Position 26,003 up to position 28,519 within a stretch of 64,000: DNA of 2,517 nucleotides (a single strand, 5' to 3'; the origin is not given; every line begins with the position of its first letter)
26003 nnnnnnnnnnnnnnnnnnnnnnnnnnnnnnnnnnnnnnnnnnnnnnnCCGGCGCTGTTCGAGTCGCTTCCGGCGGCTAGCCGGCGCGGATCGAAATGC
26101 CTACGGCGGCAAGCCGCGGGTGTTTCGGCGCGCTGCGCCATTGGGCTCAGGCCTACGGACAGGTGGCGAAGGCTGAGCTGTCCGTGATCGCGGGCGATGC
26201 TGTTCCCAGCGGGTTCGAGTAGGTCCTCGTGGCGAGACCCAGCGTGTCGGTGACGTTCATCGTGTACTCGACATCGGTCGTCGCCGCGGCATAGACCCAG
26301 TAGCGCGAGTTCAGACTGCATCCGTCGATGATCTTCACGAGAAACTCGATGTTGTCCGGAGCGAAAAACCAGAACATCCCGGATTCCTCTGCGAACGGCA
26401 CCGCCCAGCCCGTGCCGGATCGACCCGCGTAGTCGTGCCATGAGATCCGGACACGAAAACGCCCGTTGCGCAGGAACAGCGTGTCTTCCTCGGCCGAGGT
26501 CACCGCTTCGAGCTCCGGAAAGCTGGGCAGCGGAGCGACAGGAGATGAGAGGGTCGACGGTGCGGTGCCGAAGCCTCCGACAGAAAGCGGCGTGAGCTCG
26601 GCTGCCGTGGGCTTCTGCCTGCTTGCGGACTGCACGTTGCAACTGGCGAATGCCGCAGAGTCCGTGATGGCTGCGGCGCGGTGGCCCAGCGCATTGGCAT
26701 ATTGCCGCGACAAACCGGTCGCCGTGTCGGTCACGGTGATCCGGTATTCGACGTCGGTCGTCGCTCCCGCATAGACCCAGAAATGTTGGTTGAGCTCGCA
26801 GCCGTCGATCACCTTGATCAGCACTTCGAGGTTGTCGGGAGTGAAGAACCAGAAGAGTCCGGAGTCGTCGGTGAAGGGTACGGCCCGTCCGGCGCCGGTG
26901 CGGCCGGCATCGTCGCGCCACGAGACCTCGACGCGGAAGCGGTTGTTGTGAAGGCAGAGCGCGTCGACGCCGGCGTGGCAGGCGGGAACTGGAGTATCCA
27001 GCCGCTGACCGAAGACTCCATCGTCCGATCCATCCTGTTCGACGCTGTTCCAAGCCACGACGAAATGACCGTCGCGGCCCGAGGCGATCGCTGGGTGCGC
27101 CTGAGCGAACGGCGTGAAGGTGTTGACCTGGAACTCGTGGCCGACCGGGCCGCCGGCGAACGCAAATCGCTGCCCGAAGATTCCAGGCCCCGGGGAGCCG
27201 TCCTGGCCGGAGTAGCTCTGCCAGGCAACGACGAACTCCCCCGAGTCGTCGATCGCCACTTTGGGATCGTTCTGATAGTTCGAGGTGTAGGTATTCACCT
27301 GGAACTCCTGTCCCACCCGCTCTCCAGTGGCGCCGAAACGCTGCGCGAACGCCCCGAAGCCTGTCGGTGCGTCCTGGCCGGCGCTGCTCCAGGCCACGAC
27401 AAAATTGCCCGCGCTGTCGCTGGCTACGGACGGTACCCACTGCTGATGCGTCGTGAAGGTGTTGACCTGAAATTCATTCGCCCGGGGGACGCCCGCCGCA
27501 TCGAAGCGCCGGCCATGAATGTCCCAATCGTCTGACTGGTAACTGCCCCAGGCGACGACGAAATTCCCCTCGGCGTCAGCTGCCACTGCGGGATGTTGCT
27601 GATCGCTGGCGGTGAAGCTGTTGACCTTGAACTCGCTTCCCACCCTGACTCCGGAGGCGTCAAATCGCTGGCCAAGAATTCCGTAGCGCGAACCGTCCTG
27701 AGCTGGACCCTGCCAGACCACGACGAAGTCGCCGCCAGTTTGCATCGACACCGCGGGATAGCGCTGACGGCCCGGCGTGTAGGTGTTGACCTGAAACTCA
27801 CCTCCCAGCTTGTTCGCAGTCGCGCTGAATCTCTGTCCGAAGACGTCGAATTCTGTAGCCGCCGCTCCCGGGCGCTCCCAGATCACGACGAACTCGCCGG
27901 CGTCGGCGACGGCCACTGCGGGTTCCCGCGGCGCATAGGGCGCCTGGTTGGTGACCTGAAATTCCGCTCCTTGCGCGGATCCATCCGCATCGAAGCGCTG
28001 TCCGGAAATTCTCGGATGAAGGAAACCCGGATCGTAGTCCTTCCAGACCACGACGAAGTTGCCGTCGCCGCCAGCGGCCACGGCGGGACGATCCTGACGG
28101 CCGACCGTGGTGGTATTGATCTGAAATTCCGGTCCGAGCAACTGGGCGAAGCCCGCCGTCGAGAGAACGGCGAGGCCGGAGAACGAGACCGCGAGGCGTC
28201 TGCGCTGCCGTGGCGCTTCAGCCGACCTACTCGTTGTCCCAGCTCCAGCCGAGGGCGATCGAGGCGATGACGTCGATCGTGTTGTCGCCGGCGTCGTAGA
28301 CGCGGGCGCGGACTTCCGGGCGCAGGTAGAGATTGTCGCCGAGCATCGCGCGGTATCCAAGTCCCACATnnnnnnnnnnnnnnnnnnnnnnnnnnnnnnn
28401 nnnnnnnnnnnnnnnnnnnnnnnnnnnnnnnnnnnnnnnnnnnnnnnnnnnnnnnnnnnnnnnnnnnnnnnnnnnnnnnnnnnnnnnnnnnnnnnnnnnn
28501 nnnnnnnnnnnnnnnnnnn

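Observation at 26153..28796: Small OM beta-barrel immediately followed by a secreted 7-repeat (propeller-like) protein with twin Cys-containing C-terminal domains of unknown family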

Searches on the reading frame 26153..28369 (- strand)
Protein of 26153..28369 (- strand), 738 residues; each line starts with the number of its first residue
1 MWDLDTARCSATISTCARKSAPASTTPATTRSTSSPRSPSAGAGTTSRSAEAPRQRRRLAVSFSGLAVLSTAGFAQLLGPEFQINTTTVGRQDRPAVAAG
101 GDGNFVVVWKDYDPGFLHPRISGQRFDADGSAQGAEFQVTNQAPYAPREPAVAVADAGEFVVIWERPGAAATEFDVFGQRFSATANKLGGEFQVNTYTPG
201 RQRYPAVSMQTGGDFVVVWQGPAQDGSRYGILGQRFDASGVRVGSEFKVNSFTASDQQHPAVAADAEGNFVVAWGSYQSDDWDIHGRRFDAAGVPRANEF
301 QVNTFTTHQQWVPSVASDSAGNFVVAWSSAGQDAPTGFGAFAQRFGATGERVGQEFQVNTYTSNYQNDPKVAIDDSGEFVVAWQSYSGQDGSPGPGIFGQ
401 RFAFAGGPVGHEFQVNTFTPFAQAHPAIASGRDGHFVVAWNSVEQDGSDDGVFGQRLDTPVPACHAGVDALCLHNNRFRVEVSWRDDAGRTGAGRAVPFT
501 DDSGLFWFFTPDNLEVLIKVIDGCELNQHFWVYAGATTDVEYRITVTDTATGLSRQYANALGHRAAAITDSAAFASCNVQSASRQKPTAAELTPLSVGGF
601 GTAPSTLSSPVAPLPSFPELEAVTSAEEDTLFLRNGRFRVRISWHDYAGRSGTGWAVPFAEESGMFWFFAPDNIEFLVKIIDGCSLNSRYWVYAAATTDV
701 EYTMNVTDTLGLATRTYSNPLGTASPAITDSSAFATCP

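Call 3: search_protein_families(library=pfam, proteins=[window:26153-28369:-], max_evalue=0.1)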
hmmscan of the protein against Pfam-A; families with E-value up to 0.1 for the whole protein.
window:26153-28369:- (738 aa): 2 families
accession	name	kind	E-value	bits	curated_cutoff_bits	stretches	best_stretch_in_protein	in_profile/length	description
PF22465.2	Spike_JR2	-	0.025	14.9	26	0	286-312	51-72/76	Spike protein P1, second jelly-roll domain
PF00400.38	WD40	-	0.059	14.4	27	0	301-326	3-28/39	WD domain, G-beta repeat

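Call 4: search_protein_families(library=ncbifam, proteins=[window:26153-28369:-], max_evalue=0.1)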
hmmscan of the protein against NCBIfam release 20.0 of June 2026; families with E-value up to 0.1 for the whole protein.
window:26153-28369:- (738 aa): 2 families
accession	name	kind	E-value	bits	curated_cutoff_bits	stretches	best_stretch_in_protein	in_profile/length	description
NF053835.1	PDIAV_lipo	equivalog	1.4e-06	27.9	90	1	59-274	7-216/458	PDIAV motif-containing lipoprotein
NF038383.1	lipo_LIC12048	equivalog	0.00035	18.4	700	1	97-332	1171-1398/1441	LIC12048 family lipoprotein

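Call 7: find_homologous_proteins(query=window:26156-28210:-, max_evalue=0.00001)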
Query seq(685 aa) (685 aa): 7973 proteins with E <= 0.00001 among 8000 candidates; the best 120 are listed.
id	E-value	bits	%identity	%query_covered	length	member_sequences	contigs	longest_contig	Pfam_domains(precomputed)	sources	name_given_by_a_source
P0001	0.0e+0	1526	100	97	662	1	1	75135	-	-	-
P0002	1.4e-277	941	42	58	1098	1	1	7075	PF17963.8,PF26862.1,PF17892.8,PF00353.26,PF04234.19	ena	-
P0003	9.5e-266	902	55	73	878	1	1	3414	-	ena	-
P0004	1.1e-261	889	38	60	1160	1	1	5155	PF04616.21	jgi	jgi:hypothetical protein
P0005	3.7e-261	887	45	56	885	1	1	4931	PF13061.12,PF04234.19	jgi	jgi:phosphoheptose isomerase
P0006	5.0e-261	886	43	59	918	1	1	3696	PF04234.19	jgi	jgi:phosphoheptose isomerase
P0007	5.9e-255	866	48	56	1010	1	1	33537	PF24051.2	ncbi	-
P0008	4.0e-245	834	59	96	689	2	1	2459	-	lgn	-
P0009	4.1e-244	830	59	98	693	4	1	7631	-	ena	-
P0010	1.3e-242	825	58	96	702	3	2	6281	-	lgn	-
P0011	4.7e-235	801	46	55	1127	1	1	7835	-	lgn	-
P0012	7.6e-235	800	57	97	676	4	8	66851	-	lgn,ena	-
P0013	1.0e-232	793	44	56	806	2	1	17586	-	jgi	jgi:hypothetical protein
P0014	1.9e-232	792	41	57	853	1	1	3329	PF22847.3,PF11760.14,PF24051.2,PF04616.21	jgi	jgi:hypothetical protein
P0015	2.6e-226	772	41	56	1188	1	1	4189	-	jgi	jgi:hypothetical protein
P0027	2.7e-206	705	60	73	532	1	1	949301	-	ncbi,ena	-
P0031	3.2e-201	689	60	77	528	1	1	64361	-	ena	-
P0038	1.3e-197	677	50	97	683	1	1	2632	-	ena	-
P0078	1.0e-175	604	44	96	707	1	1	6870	-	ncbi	-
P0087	3.5e-172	593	38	99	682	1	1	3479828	-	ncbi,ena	-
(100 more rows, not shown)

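Call 10: find_encoding_contigs(protein=P0012, flank=6000, max_places=3)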
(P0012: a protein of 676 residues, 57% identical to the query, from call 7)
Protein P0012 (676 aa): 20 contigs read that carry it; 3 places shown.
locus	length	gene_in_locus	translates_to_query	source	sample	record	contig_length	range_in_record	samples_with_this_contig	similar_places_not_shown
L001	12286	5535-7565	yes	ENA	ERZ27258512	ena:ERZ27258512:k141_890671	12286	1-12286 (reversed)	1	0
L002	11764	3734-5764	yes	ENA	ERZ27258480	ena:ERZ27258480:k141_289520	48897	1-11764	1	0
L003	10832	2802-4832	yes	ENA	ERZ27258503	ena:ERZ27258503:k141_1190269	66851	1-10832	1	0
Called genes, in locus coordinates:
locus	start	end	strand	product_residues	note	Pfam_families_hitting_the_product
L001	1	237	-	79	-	?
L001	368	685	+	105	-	-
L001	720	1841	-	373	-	-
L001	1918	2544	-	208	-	-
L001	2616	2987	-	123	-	PF06262:Zincin_1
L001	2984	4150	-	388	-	-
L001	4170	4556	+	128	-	PF01479:S4 (weak)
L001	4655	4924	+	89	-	-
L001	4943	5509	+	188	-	PF13505:OMP_b-brl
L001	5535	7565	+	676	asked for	-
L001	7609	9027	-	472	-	PF00206:Lyase_1, PF10415:FumaraseC_C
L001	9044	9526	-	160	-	PF00075:RNase_H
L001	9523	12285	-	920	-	?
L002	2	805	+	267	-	?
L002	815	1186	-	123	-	PF06262:Zincin_1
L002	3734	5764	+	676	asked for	-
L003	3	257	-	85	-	?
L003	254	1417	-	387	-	-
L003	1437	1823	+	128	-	PF01479:S4 (weak)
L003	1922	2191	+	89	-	-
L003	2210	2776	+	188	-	PF13505:OMP_b-brl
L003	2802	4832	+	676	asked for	-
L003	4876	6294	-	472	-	PF00206:Lyase_1, PF10415:FumaraseC_C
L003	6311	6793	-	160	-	PF00075:RNase_H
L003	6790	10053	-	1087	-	PF25596:CPSase_L_D1, PF02222:ATP-grasp (faint), PF02786:CPSase_L_D2, PF07478:Dala_Dala_lig_C (weak), PF02787:CPSase_L_D3, PF25596:CPSase_L_D1, PF02786:CPSase_L_D2, PF02142:MGS, +2 more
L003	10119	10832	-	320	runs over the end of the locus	PF00024:PAN_1, PF14295:PAN_4, PF08276:PAN_2 (faint), PF00024:PAN_1 (weak), PF14295:PAN_4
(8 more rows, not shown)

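Call 17: find_related_loci(query=P0001, collection=genome_contigs, flank=5000)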
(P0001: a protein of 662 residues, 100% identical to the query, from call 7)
Query P0001 (662 aa) in genome_contigs; peptide patterns used: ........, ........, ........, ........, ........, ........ (x = any residue, [..] = any of these).
61 stretches matched a pattern; 46 encode a relative of the query (tblastn E <= 1e-3); 46 distinct loci.
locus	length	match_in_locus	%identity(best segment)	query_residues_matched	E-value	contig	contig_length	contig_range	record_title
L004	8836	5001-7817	45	3-406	1e-99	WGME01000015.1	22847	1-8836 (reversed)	MAG: bacterium isolate RI_361 c_000000183138, whole genome shotgun sequence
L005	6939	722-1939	42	2-396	6e-93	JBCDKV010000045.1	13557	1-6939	MAG: Bacteroidota bacterium isolate P01_H01_bin.69 k141_1546664_length_13557_cov_22.7005, whole genome shotgun sequence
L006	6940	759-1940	43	2-386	2e-83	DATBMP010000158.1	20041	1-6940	MAG TPA_asm: Pyrinomonadaceae bacterium isolate SMAG_U4001 k141_4676266, whole genome shotgun sequence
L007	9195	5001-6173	42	1-384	7e-83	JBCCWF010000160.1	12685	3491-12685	MAG: Cyanobacteria bacterium P01_E01_bin.6 k141_1603955_length_12685_cov_106.0000, whole genome shotgun sequence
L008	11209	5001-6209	43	2-395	7e-81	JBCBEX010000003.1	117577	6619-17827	MAG: Bacteroidota bacterium isolate J06607_8 NODE_3_length_117577_cov_16.791277, whole genome shotgun sequence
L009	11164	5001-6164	42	2-385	1e-80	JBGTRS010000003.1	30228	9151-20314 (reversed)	MAG: Pyrinomonadaceae bacterium isolate WDNA12_bin.13.strict NODE_3_length_30228_cov_3.659795, whole genome shotgun sequ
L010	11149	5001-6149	40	2-382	7e-78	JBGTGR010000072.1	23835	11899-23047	MAG: Elainellales cyanobacterium isolate JTS-RE22 k141_7246793, whole genome shotgun sequence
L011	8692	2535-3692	40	1-386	9e-74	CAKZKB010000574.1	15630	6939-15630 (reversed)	MAG TPA_asm: uncultured cyanobacterium isolate SRR4030105_bin.30_CONCOCT_v1.1_MAG genome assembly, contig: ERZ781359.214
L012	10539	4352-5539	42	1-382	2e-73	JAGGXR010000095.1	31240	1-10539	MAG: Deltaproteobacteria bacterium isolate AUK157 PB_MBMC_111_c_000000000144, whole genome shotgun sequence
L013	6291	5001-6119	39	1-408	7e-73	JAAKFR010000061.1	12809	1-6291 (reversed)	MAG: Chlamydiae bacterium isolate K940_chlam_9 K940chlam9_61, whole genome shotgun sequence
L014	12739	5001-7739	40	1-456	4e-71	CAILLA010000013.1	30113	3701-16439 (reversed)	MAG: uncultured Schlesneria sp. isolate Umea3_bin-3867 genome assembly, contig: bin-3867:013/307, whole genome shotgun s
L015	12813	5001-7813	32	1-661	2e-86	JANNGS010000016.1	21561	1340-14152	MAG: Thermoanaerobaculia bacterium isolate SOY_6_C_metabat_392 SOY_6_C_k141_5043267, whole genome shotgun sequence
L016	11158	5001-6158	34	1-391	9e-57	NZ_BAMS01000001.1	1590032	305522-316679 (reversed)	Sneathiella glossodoripedis JCM 23214, whole genome shotgun sequence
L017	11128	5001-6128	38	1-473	2e-56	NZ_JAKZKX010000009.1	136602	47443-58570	Fundidesulfovibrio agrisoli strain SG106 Scaffold9, whole genome shotgun sequence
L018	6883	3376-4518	37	2-384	7e-56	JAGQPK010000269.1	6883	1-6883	MAG: Planctomycetales bacterium isolate HKST-UBA38 NODE_269_length_6883_cov_3.625037, whole genome shotgun sequence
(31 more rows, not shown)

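Call 27: predict_structure(alignment_id=A2)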
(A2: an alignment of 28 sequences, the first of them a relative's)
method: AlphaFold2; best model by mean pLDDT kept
length: 662 residues; sequences in the alignment: 28
mean_pLDDT: 83.9   pTM: 0.74
mean pLDDT of the five models: 83.9, 83.8, 83.3, 82.4, 81.3
residues with pLDDT >= 90: 325; 70-90: 240; 50-70: 52; < 50: 45
segments of 3 or more residues with pLDDT < 50: 504-527, 529-549
pLDDT, mean of each block of 10 residues (from residue 1): 84 87 95 85 92 94 80 95 96 77 97 93 84 96 82 91 95 80 95 96 80 94 88 89 97 78 92 89 86 94 94 82 88 87 91 91 93 90 69 83 93 91 82 77 84 86 89 89 86 84 42 30 35 33 41 89 95 92 86 78 83 85 89 93 85 78 64
secondary structure, 60 per line:
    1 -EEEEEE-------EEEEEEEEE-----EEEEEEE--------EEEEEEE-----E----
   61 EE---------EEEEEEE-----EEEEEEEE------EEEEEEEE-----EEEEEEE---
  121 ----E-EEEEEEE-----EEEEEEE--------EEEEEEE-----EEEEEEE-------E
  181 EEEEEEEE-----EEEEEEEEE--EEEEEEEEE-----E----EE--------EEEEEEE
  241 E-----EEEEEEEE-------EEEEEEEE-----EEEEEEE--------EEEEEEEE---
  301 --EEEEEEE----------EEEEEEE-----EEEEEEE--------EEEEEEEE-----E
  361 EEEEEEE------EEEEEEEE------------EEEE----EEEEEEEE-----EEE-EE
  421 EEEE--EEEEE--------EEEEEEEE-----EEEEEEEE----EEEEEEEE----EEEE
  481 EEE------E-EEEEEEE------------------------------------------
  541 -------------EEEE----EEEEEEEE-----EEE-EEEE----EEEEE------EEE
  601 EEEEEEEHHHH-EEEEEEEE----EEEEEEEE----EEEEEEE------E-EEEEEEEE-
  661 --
elements in order: E2-7 E15-23 E29-35 E44-50 E72-78 E84-91 E98-105 E111-117 E127-133 E139-145 E154-160 E166-172 E180-188 E194-202 E205-213 E234-241 E247-254 E262-269 E275-281 E290-297 E303-309 E320-326 E332-338 E347-354 E360-367 E374-381 E394-397 E402-409 E415-417 E419-424 E427-431 E440-447 E453-460 E465-472 E477-483 E492-498 E554-557 E562-569 E575-577 E579-582 E587-591 E598-607 H608-611 E613-620 E625-632 E637-643 E652-659

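Call 30: fold_search(model_id=the predicted structure, library=pdb)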
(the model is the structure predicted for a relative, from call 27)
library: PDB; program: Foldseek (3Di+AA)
matches with E <= 10: 1067; with E <= 0.001: 288
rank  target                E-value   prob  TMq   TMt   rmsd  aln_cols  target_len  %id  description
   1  3h6j                  4.0e-10  1.00  0.35  0.49  10.2       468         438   12  Crystal structure of a putative neuraminidase from Pseudomonas aeruginosa (released 2009-05-12)
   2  5c92                  8.4e-10  1.00  0.35  0.45  15.2       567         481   11  Novel fungal alcohol oxidase with catalytic diversity among the AA5 family, in complex with copper (released 2015-07-08)
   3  2w38                  1.3e-09  1.00  0.34  0.49  10.2       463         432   11  Crystal structure of the pseudaminidase from Pseudomonas aeruginosa (released 2008-12-23)
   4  5c86                  2.1e-09  1.00  0.35  0.45  14.3       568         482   11  Novel fungal alcohol oxidase with catalytic diversity among the AA5 family, apo form (released 2015-07-08)
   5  9qaw_B                2.1e-09  1.00  0.23  0.05  26.8       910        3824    9  CryoEM structure of the human LRP2 receptor ectodomain in complex with LRPAP1 (released 2026-03-11)
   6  5mum                  3.1e-09  1.00  0.42  0.66   5.2       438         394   11  Glycoside Hydrolase BACINT_00347 (released 2017-04-26)
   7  5mvh                  5.2e-09  1.00  0.42  0.67   5.2       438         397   11  Glycoside Hydrolase BACCELL_00856 (released 2017-04-26)
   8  4irt                  7.6e-09  1.00  0.42  0.66   5.3       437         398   10  Crystal structure of a putative neuraminidase (BACOVA_03493) from Bacteroides ovatus ATCC 8483 at 1.74 A resolution (released 2013-03-13)
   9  8j72_B                7.6e-09  1.00  0.28  0.60   5.8       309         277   18  Crystal structure of mammalian Trim71 in complex with lncRNA Trincr1 (released 2024-03-06)
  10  5mul                  1.9e-08  1.00  0.41  0.68   5.0       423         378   12  Glycoside Hydrolase BT3686 bound to Glucuronic Acid (released 2017-04-26)
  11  5muk                  2.7e-08  1.00  0.41  0.67   5.4       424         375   11  Glycoside Hydrolase BT3686 (released 2017-04-26)
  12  5hx0_A                4.1e-08  1.00  0.34  0.56   6.4       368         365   13  Crystal structure of unknown function protein Dfer_1899 fromDyadobacter fermentans DSM 18053 (released 2016-02-17)
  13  2ber                  4.9e-08  1.00  0.35  0.38  14.8       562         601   10  Y370G Active Site Mutant of the Sialidase from Micromonospora viridifaciens in complex with beta-Neu5Ac (sialic acid). (released 2005-04-04)
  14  5hx0_B                7.1e-08  1.00  0.36  0.60   7.2       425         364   11  Crystal structure of unknown function protein Dfer_1899 fromDyadobacter fermentans DSM 18053 (released 2016-02-17)
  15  7mhu_A                7.8e-08  1.00  0.31  0.51  10.4       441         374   12  Sialidase24 apo (released 2022-02-23)
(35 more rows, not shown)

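Call 37: find_encoding_contigs(protein=P0087, flank=5000, max_places=2)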
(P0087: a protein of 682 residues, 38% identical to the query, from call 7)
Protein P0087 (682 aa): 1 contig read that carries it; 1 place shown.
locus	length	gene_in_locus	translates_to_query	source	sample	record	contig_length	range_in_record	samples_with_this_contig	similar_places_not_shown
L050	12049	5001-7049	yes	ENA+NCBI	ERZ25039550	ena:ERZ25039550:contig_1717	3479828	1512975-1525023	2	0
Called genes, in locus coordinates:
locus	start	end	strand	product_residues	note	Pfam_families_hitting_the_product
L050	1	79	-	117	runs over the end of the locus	PF00188:CAP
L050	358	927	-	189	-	PF05685:Uma2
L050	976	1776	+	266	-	-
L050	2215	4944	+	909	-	PF13204:Apiosidase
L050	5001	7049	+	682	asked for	-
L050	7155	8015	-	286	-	PF00188:CAP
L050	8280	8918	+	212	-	PF00588:SpoU_methylase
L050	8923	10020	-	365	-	PF04945:YHS (faint), PF01965:DJ-1_PfpI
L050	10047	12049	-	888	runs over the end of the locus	PF12704:MacB_PCD, PF02687:FtsX, PF12704:MacB_PCD, PF02687:FtsX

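Call 38: find_encoding_contigs(protein=P0027, flank=5000, max_places=2)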
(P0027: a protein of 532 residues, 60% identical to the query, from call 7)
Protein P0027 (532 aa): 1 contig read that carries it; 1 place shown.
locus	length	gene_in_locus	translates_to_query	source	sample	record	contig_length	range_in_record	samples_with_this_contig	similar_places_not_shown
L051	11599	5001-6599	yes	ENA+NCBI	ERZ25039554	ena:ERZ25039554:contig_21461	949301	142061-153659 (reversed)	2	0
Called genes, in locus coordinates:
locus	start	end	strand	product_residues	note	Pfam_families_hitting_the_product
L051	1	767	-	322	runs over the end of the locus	PF08240:ADH_N, PF00107:ADH_zinc_N, PF13602:ADH_zinc_N_2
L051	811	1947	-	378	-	PF01370:Epimerase, PF07993:NAD_binding_4, PF01073:3Beta_HSD (weak)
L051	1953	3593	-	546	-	PF00171:Aldedh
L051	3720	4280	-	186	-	-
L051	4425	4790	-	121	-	-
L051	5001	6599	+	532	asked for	-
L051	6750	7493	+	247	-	-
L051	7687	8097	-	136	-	-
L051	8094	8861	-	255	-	-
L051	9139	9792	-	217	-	PF12146:Hydrolase_4 (weak), PF00561:Abhydrolase_1, PF12697:Abhydrolase_6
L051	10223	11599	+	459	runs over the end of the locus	PF01594:AI-2E_transport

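Call 39: find_encoding_contigs(protein=P0031, flank=5000, max_places=2)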
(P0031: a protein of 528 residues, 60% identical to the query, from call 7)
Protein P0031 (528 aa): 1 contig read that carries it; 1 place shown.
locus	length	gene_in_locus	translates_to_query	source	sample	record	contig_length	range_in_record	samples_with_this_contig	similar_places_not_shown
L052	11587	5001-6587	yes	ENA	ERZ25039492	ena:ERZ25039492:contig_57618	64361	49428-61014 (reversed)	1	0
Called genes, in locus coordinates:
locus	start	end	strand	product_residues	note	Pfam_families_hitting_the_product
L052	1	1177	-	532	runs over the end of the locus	PF00005:ABC_tran, PF13304:AAA_21, PF12679:ABC2_membrane_2 (weak), PF12730:ABC2_membrane_4 (weak), PF13346:ABC2_membrane_5 (weak)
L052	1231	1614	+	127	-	-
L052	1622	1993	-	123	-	PF06262:Zincin_1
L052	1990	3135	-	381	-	-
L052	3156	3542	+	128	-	PF01479:S4 (weak)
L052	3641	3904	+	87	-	-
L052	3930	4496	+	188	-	PF13505:OMP_b-brl (weak)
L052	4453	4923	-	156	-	-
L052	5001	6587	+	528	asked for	-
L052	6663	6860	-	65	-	PF10415:FumaraseC_C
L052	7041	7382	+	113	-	-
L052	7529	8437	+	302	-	-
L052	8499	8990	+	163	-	-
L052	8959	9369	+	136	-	-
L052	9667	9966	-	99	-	-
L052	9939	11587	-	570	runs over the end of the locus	PF25596:CPSase_L_D1, PF02786:CPSase_L_D2, PF07478:Dala_Dala_lig_C, PF02787:CPSase_L_D3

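Call 52: find_encoding_contigs(protein=P0078, flank=5000, max_places=2)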
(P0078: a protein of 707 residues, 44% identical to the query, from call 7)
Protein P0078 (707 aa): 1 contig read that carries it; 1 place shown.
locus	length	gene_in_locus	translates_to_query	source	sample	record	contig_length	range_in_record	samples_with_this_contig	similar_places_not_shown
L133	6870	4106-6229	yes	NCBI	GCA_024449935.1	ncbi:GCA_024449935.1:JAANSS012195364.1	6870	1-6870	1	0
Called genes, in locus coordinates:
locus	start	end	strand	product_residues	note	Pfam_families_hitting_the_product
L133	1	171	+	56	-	?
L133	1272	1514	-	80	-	PF10127:RlaP (weak)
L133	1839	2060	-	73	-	-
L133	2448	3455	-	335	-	PF05762:VWA_CoxE (weak), PF13519:VWA_2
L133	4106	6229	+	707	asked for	-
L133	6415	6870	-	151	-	?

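Call 53: find_encoding_contigs(protein=P0038, flank=5000, max_places=2)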
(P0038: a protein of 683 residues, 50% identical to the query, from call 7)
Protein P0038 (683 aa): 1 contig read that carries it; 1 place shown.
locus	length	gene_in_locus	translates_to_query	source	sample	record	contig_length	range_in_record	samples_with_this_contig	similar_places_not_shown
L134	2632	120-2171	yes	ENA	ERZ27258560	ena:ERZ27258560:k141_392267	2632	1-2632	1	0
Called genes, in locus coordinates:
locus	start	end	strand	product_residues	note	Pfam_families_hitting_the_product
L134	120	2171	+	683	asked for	-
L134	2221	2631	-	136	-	?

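Call 54: find_encoding_contigs(protein=P0003, flank=5000, max_places=2)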
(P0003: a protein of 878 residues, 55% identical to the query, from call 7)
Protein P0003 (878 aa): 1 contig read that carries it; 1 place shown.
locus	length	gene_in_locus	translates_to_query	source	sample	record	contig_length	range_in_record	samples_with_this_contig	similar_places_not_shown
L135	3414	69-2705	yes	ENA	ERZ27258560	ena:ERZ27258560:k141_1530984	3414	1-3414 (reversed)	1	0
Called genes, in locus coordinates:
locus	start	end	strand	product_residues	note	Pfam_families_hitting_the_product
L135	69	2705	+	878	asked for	-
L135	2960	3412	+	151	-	?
